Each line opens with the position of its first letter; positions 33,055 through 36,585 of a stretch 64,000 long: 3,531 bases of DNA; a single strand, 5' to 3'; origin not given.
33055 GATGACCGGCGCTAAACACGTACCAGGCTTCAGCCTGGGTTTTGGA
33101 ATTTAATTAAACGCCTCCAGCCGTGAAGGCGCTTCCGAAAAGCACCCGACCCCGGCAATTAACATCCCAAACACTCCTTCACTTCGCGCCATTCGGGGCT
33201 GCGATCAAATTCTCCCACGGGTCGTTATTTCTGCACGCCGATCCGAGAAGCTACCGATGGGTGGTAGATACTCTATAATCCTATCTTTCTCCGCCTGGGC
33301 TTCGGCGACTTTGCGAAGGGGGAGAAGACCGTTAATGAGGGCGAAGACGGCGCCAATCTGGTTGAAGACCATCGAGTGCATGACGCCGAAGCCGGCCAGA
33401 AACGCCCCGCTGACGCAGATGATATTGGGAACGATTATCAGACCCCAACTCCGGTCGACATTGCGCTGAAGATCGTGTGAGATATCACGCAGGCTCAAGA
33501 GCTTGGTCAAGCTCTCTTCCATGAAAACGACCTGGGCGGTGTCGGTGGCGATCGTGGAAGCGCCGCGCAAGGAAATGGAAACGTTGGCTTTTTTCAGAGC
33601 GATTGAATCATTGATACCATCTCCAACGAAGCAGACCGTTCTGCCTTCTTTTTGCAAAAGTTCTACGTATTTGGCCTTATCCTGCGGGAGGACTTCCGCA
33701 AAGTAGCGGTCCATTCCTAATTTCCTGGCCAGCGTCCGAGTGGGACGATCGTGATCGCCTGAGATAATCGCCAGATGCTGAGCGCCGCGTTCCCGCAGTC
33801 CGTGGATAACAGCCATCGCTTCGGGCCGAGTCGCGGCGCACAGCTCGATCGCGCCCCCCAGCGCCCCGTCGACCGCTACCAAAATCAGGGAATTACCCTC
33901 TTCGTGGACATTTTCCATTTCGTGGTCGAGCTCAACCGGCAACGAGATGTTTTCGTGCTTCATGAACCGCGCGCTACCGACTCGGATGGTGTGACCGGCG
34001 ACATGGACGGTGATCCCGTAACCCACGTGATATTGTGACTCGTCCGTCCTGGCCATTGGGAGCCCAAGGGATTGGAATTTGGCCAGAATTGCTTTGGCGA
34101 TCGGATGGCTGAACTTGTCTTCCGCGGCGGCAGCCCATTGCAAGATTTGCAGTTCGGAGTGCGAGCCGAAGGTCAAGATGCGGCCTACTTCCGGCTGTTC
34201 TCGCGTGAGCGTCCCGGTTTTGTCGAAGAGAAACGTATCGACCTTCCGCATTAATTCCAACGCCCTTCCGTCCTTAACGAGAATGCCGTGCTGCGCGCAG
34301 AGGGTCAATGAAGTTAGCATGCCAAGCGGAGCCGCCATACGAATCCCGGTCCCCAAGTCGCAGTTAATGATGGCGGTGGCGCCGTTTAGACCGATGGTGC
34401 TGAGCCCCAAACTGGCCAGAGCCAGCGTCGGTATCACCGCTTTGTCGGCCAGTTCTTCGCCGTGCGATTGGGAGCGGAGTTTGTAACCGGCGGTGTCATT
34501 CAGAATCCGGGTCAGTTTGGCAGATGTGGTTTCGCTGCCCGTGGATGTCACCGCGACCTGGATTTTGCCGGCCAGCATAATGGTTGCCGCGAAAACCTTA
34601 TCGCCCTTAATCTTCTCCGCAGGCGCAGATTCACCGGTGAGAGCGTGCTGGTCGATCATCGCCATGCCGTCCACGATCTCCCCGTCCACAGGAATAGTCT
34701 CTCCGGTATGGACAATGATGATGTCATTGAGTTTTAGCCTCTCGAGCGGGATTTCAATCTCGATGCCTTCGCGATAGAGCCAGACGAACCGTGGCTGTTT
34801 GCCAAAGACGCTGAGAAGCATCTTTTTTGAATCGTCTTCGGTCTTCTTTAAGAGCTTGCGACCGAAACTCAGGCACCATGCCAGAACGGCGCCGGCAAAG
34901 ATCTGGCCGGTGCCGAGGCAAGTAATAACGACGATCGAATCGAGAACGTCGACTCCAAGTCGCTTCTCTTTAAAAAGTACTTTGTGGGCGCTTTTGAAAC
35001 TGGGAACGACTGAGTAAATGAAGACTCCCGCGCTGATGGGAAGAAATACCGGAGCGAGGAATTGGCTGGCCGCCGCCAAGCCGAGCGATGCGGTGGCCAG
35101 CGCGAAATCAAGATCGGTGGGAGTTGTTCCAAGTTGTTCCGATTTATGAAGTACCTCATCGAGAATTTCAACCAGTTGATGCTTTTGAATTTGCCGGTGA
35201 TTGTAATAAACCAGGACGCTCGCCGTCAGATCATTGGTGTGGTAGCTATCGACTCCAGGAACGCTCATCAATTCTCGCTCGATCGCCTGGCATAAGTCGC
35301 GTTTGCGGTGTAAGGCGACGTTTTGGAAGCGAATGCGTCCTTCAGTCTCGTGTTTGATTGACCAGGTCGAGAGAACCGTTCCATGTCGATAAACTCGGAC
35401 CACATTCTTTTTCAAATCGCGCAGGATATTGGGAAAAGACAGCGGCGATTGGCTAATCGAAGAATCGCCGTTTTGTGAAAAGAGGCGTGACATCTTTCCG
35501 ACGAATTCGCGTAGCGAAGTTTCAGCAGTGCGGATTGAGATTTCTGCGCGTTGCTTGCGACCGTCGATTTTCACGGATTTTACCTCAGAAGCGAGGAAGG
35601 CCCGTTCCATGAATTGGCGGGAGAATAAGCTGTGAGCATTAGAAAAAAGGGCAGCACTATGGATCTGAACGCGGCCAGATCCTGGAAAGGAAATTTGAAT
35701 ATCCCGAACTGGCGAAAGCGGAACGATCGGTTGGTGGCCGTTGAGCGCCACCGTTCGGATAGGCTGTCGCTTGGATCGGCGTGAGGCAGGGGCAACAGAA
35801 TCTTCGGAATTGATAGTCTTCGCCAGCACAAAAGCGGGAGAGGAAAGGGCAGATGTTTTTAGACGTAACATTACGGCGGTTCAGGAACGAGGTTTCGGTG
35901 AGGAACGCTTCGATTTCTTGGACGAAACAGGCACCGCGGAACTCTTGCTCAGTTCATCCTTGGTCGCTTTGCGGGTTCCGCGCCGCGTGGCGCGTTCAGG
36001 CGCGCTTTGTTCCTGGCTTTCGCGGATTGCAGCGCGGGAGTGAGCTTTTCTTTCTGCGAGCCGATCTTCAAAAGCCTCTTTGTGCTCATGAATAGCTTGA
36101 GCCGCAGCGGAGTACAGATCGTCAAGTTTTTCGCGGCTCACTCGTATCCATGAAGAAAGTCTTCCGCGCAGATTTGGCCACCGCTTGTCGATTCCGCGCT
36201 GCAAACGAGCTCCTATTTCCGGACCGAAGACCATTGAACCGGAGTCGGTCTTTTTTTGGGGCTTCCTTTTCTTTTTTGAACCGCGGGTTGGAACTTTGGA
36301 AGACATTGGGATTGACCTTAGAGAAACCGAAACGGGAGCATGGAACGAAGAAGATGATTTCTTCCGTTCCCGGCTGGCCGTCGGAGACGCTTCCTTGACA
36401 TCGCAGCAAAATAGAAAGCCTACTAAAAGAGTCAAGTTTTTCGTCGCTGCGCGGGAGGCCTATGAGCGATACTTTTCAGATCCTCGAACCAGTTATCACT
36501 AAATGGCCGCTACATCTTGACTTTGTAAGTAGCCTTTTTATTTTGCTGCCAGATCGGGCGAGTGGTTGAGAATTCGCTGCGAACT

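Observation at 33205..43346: Cluster of three divergent P1B-like P-type ATPase paralogs: one catalytically intact, two with every catalytic signature replaced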

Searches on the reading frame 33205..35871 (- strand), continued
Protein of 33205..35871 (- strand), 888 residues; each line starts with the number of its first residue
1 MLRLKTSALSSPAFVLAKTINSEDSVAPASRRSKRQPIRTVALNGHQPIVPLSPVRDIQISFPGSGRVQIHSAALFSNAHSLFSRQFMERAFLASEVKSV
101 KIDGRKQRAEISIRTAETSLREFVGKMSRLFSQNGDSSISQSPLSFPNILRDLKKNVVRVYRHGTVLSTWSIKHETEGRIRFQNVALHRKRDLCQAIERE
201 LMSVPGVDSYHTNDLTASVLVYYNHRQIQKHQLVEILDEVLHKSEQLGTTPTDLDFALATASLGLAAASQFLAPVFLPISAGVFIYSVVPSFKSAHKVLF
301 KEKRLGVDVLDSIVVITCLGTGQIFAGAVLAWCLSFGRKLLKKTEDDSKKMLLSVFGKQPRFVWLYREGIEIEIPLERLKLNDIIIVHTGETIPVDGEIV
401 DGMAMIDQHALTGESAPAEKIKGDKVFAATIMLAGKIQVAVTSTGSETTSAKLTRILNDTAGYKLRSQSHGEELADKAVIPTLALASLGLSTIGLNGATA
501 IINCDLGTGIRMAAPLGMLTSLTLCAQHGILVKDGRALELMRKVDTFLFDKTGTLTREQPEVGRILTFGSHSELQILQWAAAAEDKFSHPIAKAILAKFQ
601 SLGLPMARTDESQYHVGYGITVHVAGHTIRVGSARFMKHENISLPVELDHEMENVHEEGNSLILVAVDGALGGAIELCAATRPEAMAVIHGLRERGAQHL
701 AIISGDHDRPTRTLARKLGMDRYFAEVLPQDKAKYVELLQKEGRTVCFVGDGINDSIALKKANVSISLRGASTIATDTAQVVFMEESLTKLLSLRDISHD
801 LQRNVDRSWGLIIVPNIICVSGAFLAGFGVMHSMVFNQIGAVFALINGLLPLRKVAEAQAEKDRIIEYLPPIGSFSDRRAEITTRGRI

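Call 87: find_encoding_contigs(protein=P0316, flank=10000, max_places=1)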
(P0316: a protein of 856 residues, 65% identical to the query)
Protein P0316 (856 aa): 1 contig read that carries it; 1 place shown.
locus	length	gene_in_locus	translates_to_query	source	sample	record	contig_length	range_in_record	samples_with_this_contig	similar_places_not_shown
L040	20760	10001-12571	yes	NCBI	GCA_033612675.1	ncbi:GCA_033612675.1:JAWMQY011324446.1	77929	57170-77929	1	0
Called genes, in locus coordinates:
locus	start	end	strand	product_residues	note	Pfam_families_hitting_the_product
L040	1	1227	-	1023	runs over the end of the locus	PF00657:Lipase_GDSL (weak), PF13472:Lipase_GDSL_2, PF00041:fn3 (faint)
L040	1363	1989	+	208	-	-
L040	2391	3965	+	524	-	PF09852:DUF2079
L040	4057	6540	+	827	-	PF00122:E1-E2_ATPase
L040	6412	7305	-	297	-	PF06055:ExoD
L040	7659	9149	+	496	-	PF13520:AA_permease_2, PF00324:AA_permease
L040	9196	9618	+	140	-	-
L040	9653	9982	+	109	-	-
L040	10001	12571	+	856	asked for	PF19991:HMA_2 (weak), PF00122:E1-E2_ATPase, PF00702:Hydrolase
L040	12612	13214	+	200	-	PF02245:Pur_DNA_glyco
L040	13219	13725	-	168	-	-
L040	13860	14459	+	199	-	PF01300:Sua5_yciO_yrdC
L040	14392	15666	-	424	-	PF02441:Flavoprotein, PF04127:DFP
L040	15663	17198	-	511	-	PF04294:VanW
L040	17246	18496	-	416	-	PF00464:SHMT, PF00155:Aminotran_1_2 (weak)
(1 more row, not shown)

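Call 88: search_protein_families(library=ncbifam, proteins=[L039:3008-4057:-, L039:4054-4950:-, L039:4947-5801:-, L039:2125-2457:+, L039:9565-9996:+], max_evalue=0.00001)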
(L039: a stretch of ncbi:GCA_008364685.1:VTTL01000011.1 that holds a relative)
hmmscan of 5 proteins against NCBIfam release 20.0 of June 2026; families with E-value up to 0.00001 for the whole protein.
L039:3008-4057:- (349 aa): 189 families (the best 25 are shown)
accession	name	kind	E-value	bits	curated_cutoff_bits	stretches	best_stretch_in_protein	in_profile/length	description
NF008105.0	PRK10851.1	equivalog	6.9e-118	393.5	502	1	1-286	1-286/362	sulfate/thiosulfate ABC transporter ATP-binding protein CysA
TIGR00968.1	3a0106s01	subfamily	5.7e-114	379.5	342.75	1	3-241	1-235/237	sulfate ABC transporter ATP-binding protein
TIGR03265.1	PhnT2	equivalog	7.9e-103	344.4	457.7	1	3-327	5-330/353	putative 2-aminoethylphosphonate ABC transporter ATP-binding protein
NF006987.0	PRK09452.1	equivalog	5.8e-89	298.4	482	1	3-244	18-255/378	spermidine/putrescine ABC transporter ATP-binding protein PotA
TIGR01187.1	potA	subfamily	6.9e-86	288.3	355.6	1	33-241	1-205/325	polyamine ABC transporter ATP-binding protein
NF043075.1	MMSYN1_0197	equivalog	1.5e-85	287.1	550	1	3-297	3-295/341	spermidine/putrescine ABC transporter ATP-binding protein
NF008513.0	PRK11432.1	equivalog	5.8e-84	282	496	1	6-320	10-321/351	ferric ABC transporter ATP-binding protein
NF040933.2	ABC_arch_GlcV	equivalog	1e-82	277.9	450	1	2-283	2-289/357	glucose ABC transporter ATP-binding protein GlcV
NF008653.0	PRK11650.1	subfamily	1.1e-80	271.3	432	1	3-239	4-237/357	sn-glycerol-3-phosphate ABC transporter ATP-binding protein UgpC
NF040840.2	tungstate_WtpC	equivalog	5.8e-80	269.2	440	1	3-335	2-335/347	tungstate ABC transporter ATP-binding protein WtpC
TIGR03258.1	PhnT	equivalog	6e-79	265.7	499.15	1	8-335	14-345/359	2-aminoethylphosphonate ABC transport system ATP-binding subunit PhnT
NF008621.0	PRK11607.1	equivalog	2.9e-75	253.4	613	1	4-241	21-254/377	putrescine ABC transporter ATP-binding subunit PotG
NF008233.0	PRK11000.1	equivalog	6.4e-67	225.9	568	1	2-239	3-236/369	maltose/maltodextrin ABC transporter ATP-binding protein MalK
TIGR01186.1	proV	subfamily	3.1e-66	223.9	326.6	1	17-239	8-232/363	betaine/proline/choline family ABC transporter ATP-binding protein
TIGR02142.1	modC_ABC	equivalog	6.6e-57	193.3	285.05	1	20-231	15-226/353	molybdenum ABC transporter ATP-binding protein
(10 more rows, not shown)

L039:4054-4950:- (298 aa): 27 families (the best 25 are shown)
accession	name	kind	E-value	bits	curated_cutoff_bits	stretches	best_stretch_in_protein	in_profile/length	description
TIGR02140.1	permease_CysW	equivalog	1.8e-117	391.5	329.1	1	35-293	1-259/261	sulfate ABC transporter permease subunit CysW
NF008620.0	PRK11602.1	equivalog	5.7e-95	317.9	442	1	34-294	17-277/291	sulfate/thiosulfate ABC transporter permease CysW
TIGR00969.1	3a0106s02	subfamily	1.5e-92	309.9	240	1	38-292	18-272/272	sulfate ABC transporter permease subunit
TIGR02139.1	permease_CysT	equivalog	2e-54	184.9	246.1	1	40-291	9-260/265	sulfate ABC transporter permease subunit CysT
NF008208.0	PRK10971.1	equivalog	1.7e-49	168.8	415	1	40-294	17-271/277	sulfate/thiosulfate ABC transporter permease CysT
TIGR01581.1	Mo_ABC_porter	hypoth_equivalog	4.7e-46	157.1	210.3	1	64-284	4-224/225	ABC transporter permease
TIGR02141.1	modB_ABC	equivalog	1.7e-44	151.9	182.6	1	85-290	2-206/208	molybdate ABC transporter permease subunit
NF006939.0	PRK09421.1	equivalog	1.3e-36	126.1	262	1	75-292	4-223/230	molybdate ABC transporter permease subunit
NF040839.1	tungstate_WtpB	equivalog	1.1e-32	113.7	340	1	39-289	5-247/251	tungstate ABC transporter permease WtpB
TIGR03262.1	PhnU2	equivalog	2e-21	76.2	593.25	1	35-292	2-259/546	putative 2-aminoethylphosphonate ABC transporter permease subunit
NF011624.0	PRK15050.1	equivalog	2.8e-20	72.6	247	1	29-281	17-273/297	2-aminoethylphosphonate ABC transporter permease subunit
NF038017.1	ABC_perm1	subfamily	4.8e-20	72.3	100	1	86-272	1-180/184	ABC transporter permease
TIGR03226.1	PhnU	equivalog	4.8e-15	55.8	283.45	1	36-282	42-292/311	2-aminoethylphosphonate ABC transporter permease subunit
NF041773.1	tung_perm_TupB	equivalog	1.4e-12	47.9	320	1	76-282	19-218/230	tungstate ABC transporter permease TupB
NF007044.0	PRK09497.1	equivalog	4.5e-12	46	348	1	74-289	56-278/285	spermidine/putrescine ABC transporter permease PotB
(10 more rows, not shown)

L039:4947-5801:- (284 aa): 32 families (the best 25 are shown)
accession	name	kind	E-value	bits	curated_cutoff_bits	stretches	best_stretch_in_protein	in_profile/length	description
TIGR02139.1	permease_CysT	equivalog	8.8e-120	399.2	246.1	1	16-278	1-263/265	sulfate ABC transporter permease subunit CysT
TIGR00969.1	3a0106s02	subfamily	1.7e-90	303.2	240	1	12-274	8-270/272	sulfate ABC transporter permease subunit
NF008208.0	PRK10971.1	equivalog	4.8e-87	292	415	1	13-275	6-268/277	sulfate/thiosulfate ABC transporter permease CysT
TIGR02140.1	permease_CysW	equivalog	6.4e-55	186.4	329.1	1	25-275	7-257/261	sulfate ABC transporter permease subunit CysW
TIGR02141.1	modB_ABC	equivalog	1.6e-48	165.1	182.6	1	69-275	2-207/208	molybdate ABC transporter permease subunit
TIGR01581.1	Mo_ABC_porter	hypoth_equivalog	3.7e-48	163.9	210.3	1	48-268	4-224/225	ABC transporter permease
NF008620.0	PRK11602.1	equivalog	6e-42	143.8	442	1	31-274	30-273/291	sulfate/thiosulfate ABC transporter permease CysW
NF040839.1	tungstate_WtpB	equivalog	1.4e-41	142.8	340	1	30-275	12-249/251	tungstate ABC transporter permease WtpB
NF006939.0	PRK09421.1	equivalog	2.2e-38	132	262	1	59-278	4-225/230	molybdate ABC transporter permease subunit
NF011624.0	PRK15050.1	equivalog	3.9e-26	91.9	247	1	26-277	30-289/297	2-aminoethylphosphonate ABC transporter permease subunit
NF038017.1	ABC_perm1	subfamily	1.3e-20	74.1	100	1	73-260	4-184/184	ABC transporter permease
TIGR03226.1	PhnU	equivalog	1.2e-19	71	283.45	1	26-272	56-302/311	2-aminoethylphosphonate ABC transporter permease subunit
TIGR03262.1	PhnU2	equivalog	1.8e-19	69.8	593.25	1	24-277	7-260/546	putative 2-aminoethylphosphonate ABC transporter permease subunit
TIGR03255.1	PhnV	equivalog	1.6e-18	67.3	358.7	1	63-271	64-262/270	2-aminoethylphosphonate ABC transport system, membrane component PhnV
NF007047.0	PRK09500.1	equivalog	1.8e-18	67.1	326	1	48-275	41-253/257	spermidine/putrescine ABC transporter permease PotC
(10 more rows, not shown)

L039:2125-2457:+ (110 aa): 0 families

L039:9565-9996:+ (143 aa): 0 families

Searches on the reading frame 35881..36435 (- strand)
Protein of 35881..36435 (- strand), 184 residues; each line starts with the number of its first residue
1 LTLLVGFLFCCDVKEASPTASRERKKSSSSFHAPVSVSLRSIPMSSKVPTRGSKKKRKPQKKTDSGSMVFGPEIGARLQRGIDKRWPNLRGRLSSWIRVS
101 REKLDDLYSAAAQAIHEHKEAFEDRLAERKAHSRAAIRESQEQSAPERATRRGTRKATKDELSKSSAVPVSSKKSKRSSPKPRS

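Call 6: search_protein_families(library=pfam, proteins=[window:35881-36435:-], max_evalue=0.01)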
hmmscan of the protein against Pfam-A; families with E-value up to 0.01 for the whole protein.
window:35881-36435:- (184 aa): 0 families

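Call 7: search_protein_families(library=ncbifam, proteins=[window:35881-36435:-], max_evalue=0.01)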
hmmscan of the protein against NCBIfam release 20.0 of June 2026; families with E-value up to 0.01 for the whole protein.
window:35881-36435:- (184 aa): 0 families

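Call 49: search_protein_families(library=pfam, proteins=[window:35881-36435:-], max_evalue=5)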
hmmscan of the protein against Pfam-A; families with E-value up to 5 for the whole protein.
window:35881-36435:- (184 aa): 1 family
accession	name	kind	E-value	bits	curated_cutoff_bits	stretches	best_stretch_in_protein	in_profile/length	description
PF07813.17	LTXXQ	-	0.7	11.1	24.3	1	101-162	20-84/100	LTXXQ motif family protein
